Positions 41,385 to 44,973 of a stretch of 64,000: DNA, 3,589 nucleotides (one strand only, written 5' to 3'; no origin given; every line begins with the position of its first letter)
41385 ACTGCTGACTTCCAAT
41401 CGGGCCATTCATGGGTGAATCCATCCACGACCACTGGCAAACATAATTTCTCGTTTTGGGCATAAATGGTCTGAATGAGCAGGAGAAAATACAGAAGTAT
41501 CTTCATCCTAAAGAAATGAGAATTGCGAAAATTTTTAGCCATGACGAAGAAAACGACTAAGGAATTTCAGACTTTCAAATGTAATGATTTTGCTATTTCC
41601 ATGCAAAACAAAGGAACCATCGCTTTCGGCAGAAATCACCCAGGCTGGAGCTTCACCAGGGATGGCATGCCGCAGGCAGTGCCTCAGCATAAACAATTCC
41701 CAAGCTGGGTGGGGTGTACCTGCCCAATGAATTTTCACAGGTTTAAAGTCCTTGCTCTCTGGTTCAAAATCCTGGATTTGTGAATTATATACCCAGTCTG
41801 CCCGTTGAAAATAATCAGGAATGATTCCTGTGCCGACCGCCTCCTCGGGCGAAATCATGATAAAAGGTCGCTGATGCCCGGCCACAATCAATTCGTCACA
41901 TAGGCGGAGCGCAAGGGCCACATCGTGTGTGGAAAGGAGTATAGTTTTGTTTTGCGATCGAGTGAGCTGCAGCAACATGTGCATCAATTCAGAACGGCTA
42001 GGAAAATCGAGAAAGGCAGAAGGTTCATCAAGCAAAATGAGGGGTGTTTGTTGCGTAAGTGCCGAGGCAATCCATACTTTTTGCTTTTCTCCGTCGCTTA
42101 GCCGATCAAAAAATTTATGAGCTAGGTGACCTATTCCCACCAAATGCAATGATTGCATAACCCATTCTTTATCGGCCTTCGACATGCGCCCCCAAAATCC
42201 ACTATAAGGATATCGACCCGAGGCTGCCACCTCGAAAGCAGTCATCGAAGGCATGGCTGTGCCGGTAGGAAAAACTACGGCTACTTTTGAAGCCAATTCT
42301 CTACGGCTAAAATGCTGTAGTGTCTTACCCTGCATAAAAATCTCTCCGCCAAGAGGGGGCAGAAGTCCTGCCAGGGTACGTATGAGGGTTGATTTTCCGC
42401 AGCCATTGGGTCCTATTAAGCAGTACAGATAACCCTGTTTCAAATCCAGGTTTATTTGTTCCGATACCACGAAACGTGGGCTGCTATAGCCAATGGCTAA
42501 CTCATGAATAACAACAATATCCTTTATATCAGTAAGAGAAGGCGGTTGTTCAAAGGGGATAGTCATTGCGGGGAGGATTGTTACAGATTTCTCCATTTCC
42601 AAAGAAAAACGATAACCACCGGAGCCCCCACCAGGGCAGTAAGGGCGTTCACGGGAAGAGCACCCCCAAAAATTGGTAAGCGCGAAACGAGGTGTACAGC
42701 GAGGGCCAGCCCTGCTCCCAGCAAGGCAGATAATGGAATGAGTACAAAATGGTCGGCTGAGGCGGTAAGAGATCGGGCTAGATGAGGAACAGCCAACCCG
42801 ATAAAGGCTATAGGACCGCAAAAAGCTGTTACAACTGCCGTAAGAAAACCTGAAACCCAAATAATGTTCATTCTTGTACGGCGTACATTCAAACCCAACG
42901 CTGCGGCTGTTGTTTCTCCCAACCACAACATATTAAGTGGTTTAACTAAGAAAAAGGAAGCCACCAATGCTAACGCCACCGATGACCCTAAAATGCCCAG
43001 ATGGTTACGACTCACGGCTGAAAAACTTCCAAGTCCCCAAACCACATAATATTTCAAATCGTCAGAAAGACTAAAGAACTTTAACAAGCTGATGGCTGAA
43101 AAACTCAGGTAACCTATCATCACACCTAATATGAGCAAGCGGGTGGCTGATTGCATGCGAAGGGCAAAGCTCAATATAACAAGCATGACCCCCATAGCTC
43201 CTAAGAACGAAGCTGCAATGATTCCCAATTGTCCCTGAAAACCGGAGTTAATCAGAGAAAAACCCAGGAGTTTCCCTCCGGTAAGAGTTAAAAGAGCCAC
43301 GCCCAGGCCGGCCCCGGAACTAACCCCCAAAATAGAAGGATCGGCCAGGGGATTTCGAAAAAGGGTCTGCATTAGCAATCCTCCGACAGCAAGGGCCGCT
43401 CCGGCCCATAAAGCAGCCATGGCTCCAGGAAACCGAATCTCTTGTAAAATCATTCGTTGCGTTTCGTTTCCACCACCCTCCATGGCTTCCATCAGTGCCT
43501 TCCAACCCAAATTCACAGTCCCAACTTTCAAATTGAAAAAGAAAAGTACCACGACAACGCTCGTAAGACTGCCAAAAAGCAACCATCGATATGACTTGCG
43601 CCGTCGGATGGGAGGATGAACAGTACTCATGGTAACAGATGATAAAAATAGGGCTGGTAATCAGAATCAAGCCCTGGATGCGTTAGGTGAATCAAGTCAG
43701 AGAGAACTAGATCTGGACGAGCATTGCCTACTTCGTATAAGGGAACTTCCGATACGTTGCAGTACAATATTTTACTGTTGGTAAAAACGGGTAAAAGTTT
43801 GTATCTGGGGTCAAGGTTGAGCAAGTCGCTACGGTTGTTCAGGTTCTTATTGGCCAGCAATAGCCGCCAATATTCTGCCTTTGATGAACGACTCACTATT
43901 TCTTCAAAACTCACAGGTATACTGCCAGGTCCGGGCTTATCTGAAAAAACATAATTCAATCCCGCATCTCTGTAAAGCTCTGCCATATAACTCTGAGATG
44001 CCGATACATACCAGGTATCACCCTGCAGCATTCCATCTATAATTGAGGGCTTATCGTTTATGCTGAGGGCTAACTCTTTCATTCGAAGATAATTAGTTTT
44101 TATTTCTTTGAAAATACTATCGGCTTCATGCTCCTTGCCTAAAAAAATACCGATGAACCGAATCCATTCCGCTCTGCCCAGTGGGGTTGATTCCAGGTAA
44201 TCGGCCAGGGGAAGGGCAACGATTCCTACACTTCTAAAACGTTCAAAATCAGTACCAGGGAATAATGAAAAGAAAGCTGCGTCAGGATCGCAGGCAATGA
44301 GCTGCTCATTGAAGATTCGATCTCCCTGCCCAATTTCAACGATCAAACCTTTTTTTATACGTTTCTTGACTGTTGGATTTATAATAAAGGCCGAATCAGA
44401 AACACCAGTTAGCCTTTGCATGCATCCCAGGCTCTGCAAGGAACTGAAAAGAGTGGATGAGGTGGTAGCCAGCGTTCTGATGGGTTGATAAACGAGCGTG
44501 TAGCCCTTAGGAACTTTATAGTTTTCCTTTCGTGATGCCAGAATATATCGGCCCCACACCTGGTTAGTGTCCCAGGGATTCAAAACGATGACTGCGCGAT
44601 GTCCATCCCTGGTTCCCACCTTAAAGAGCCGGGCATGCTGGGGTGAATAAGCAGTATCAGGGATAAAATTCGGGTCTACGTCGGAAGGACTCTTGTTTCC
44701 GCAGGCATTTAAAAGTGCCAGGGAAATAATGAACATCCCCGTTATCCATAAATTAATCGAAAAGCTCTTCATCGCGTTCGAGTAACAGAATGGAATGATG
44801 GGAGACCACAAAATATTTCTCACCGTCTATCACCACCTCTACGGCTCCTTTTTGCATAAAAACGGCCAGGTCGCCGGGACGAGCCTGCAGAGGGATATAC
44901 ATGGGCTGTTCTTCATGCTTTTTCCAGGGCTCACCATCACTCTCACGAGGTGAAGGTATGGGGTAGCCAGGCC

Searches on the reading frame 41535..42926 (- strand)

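Call 42: search_protein_families(library=pfam, proteins=[window:41535-42926:-], max_evalue=0.00001)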
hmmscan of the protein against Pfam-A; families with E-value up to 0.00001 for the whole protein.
window:41535-42926:- (463 aa): 3 families
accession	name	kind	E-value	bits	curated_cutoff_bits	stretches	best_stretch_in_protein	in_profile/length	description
PF00005.33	ABC_tran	-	1.1e-29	104.2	25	1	157-303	3-136/137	ABC transporter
PF13304.12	AAA_21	-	1.7e-13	51.8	27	1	275-338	237-302/304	AAA domain, putative AbiEii toxin, Type IV TA system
PF02463.25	SMC_N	-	1.2e-06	28.5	40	0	276-325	137-191/220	RecF/RecN/SMC N terminal domain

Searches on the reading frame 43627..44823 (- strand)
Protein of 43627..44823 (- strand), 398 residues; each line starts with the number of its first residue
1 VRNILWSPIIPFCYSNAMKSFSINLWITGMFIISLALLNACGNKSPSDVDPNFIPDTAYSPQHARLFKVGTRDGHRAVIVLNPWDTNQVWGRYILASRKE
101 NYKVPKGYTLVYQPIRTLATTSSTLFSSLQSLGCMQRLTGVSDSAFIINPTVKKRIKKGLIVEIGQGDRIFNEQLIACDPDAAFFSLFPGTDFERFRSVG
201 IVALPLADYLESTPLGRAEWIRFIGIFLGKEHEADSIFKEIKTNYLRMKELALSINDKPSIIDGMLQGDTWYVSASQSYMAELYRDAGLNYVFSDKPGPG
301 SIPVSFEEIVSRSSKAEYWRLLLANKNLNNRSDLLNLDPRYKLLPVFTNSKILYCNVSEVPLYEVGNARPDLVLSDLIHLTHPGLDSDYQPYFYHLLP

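Call 42: search_protein_families(library=pfam, proteins=[window:43627-44823:-], max_evalue=0.00001)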
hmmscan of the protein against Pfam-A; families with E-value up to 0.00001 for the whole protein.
window:43627-44823:- (398 aa): 1 family
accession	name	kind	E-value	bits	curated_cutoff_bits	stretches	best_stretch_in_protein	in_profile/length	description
PF01497.23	Peripla_BP_2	-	8.3e-18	65.1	27.5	1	119-353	2-229/235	Periplasmic binding protein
